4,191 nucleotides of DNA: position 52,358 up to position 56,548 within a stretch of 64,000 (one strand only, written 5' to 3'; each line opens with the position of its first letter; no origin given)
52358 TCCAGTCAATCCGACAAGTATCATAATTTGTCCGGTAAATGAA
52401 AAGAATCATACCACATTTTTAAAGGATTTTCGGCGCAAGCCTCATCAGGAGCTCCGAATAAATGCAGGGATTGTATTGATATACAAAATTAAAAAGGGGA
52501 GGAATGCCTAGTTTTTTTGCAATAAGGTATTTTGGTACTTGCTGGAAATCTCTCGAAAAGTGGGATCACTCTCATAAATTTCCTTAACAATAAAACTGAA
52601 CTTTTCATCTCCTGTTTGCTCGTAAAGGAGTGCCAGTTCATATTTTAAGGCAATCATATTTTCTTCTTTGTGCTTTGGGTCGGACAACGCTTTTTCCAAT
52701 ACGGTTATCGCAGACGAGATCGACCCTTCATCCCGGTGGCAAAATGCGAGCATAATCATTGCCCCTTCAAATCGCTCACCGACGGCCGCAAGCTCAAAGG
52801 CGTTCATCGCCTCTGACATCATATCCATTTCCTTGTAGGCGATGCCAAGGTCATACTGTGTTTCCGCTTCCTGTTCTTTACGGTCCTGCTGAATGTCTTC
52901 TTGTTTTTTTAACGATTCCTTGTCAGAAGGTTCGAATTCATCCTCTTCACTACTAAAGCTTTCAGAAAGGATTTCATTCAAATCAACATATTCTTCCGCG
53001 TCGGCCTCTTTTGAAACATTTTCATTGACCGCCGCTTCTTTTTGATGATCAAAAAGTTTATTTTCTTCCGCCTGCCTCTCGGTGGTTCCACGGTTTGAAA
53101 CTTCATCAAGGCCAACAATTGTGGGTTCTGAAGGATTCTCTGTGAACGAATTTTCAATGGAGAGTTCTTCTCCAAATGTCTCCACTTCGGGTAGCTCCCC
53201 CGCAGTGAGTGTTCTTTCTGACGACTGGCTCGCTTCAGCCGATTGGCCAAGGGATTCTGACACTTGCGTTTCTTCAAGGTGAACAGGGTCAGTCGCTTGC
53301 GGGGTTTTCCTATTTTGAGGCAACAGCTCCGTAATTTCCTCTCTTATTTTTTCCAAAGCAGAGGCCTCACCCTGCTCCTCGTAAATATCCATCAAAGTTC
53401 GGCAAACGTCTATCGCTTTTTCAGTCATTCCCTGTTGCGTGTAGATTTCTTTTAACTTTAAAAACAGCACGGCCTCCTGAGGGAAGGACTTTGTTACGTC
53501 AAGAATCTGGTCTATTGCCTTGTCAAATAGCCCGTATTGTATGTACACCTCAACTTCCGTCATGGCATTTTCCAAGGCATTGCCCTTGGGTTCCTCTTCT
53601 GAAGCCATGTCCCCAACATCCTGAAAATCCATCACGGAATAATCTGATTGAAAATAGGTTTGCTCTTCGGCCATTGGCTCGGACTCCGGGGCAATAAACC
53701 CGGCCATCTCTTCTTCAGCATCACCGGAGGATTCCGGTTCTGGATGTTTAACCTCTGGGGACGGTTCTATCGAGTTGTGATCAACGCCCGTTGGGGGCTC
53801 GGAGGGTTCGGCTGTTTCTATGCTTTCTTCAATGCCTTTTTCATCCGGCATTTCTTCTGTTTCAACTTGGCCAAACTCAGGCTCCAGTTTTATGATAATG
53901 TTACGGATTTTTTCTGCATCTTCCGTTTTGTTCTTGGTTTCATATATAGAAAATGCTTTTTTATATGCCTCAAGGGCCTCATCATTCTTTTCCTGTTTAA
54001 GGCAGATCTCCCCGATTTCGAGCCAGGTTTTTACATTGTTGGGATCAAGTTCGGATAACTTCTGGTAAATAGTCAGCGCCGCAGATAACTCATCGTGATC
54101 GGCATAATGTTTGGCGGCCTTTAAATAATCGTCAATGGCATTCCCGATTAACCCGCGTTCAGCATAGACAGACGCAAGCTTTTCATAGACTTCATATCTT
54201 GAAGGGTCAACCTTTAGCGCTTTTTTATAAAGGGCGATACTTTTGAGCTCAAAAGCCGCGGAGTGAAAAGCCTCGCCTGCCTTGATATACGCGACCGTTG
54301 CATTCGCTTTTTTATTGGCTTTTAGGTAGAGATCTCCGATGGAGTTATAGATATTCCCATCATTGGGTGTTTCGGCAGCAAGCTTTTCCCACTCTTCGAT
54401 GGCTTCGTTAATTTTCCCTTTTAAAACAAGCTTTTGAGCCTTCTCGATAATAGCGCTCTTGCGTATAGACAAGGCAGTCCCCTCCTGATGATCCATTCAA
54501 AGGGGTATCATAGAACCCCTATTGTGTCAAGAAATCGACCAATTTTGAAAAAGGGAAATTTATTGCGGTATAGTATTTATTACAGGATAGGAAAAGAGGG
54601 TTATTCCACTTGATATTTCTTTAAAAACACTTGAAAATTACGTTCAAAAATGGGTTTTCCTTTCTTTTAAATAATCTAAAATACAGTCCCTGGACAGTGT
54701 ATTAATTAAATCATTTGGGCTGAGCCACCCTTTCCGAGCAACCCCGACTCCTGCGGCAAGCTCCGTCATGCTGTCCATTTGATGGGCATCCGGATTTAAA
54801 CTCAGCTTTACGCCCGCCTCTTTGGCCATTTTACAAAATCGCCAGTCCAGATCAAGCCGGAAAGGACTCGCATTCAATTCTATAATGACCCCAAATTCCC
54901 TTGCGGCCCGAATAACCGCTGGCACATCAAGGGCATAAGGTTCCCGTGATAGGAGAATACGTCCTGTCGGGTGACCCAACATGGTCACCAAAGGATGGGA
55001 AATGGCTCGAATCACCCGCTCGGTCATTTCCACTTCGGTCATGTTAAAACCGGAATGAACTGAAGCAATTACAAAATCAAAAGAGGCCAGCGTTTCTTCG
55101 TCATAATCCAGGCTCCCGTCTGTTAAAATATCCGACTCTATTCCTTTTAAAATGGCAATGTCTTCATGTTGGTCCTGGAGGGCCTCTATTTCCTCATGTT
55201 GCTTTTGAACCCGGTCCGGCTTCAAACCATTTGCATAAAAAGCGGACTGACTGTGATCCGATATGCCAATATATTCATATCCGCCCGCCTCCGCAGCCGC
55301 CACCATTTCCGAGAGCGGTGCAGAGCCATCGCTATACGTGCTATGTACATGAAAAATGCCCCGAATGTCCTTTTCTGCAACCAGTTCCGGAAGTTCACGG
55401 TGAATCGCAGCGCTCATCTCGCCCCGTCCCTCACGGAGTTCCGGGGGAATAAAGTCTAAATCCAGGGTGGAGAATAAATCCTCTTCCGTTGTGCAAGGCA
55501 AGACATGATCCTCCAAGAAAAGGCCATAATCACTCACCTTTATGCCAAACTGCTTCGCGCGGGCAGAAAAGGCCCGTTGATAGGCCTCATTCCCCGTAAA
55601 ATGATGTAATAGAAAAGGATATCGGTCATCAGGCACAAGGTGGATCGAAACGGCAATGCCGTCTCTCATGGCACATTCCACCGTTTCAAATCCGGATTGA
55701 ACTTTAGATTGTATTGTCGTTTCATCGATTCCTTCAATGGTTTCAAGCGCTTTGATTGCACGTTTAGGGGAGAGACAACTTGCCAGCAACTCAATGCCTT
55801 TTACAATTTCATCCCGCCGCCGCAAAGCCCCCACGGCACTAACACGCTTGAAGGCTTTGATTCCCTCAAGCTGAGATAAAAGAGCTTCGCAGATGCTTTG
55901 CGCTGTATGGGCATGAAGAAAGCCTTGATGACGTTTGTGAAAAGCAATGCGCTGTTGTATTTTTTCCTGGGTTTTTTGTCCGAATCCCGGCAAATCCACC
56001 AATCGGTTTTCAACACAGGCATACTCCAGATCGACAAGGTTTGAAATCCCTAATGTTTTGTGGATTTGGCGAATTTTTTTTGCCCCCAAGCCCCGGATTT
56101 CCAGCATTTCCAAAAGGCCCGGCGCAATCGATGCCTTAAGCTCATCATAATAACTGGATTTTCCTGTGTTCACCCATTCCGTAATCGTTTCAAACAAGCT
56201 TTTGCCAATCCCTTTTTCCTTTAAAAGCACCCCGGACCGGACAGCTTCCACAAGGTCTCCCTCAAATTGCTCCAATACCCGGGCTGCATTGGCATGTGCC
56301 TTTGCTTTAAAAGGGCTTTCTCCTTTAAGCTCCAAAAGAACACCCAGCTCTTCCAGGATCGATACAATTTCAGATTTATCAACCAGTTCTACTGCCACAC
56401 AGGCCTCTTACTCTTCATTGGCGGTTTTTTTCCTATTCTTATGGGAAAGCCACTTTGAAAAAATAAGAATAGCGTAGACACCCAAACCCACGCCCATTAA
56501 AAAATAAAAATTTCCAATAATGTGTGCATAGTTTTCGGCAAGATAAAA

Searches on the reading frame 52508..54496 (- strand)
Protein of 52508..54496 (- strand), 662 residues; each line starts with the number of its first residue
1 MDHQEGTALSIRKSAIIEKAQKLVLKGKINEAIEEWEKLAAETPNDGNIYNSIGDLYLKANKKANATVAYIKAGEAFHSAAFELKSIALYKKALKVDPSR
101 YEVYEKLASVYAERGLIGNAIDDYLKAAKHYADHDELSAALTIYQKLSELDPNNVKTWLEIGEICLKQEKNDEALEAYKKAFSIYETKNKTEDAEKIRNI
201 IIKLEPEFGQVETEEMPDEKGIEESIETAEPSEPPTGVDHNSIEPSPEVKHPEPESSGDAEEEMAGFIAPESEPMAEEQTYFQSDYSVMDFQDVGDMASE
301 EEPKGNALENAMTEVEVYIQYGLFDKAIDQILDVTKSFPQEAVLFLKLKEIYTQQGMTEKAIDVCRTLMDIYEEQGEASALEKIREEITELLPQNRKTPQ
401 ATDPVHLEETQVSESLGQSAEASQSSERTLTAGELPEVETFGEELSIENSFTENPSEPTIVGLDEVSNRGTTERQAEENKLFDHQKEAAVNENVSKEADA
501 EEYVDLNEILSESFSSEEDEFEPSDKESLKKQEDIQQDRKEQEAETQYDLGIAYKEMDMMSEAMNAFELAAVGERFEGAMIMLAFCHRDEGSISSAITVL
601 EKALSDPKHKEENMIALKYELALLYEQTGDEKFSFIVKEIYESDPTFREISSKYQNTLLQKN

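Call 83: search_protein_families(library=pfam, proteins=[window:52508-54496:-], max_evalue=0.001)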
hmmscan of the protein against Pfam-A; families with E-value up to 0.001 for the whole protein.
window:52508-54496:- (662 aa): 15 families
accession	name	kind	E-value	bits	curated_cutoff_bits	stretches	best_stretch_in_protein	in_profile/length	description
PF13414.12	TPR_11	-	1.3e-19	70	26.8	2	23-59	4-40/42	TPR repeat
PF13428.12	TPR_14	-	6.2e-17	60.8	23.5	0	124-163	4-43/44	Tetratricopeptide repeat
PF07719.23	TPR_2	-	1e-16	60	27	0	156-186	2-32/34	Tetratricopeptide repeat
PF13432.12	TPR_16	-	2.5e-15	57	32.7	1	125-181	1-57/65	Tetratricopeptide repeat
PF13424.12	TPR_12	-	6.6e-15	55.5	30.1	1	137-186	26-76/77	Tetratricopeptide repeat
PF14559.12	TPR_19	-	1.7e-14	54.3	25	1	136-180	6-50/68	Tetratricopeptide repeat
PF00515.34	TPR_1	-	2.7e-14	52.7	27.8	1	156-186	2-32/34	Tetratricopeptide repeat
PF13181.12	TPR_8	-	3.7e-13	48.9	25.7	0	156-186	2-32/34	Tetratricopeptide repeat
PF13431.12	TPR_17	-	2e-11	43.6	24.4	0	144-176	2-34/34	Tetratricopeptide repeat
PF14938.12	SNAP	-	1e-08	35.4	25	1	38-151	46-165/282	Soluble NSF attachment protein, SNAP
PF23914.1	TPR_CcmH_CycH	-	2.6e-07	31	42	1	140-189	36-84/158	Cytochrome c-type biogenesis protein H TPR domain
PF12895.13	ANAPC3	-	2.4e-06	28.2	27.2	0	111-180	11-81/82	Anaphase-promoting complex, cyclosome, subunit 3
PF13176.12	TPR_7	-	4.6e-06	26.7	27.9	0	347-377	4-34/36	Tetratricopeptide repeat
PF13371.12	TPR_9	-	8e-05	23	35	0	131-199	5-70/73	Tetratricopeptide repeat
PF20225.4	DUF6584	-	0.00032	21.2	27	0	308-361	3-56/171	Family of unknown function (DUF6584)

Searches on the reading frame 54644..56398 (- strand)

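Call 83: search_protein_families(library=pfam, proteins=[window:54644-56398:-], max_evalue=0.001)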
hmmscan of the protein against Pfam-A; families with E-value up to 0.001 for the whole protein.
window:54644-56398:- (584 aa): 4 families
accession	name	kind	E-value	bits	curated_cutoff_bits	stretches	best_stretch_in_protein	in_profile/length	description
PF14791.11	DNA_pol_B_thumb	-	4e-16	59.1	25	1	264-323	2-63/63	DNA polymerase beta thumb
PF14716.13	HHH_8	-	1.6e-14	54.5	30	1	8-80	3-72/73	Helix-hairpin-helix domain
PF02811.25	PHP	-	1.1e-11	45.8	26.4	1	349-484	2-132/164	PHP domain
PF14520.12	HHH_5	-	6e-10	39.9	27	1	96-149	2-53/57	Helix-hairpin-helix domain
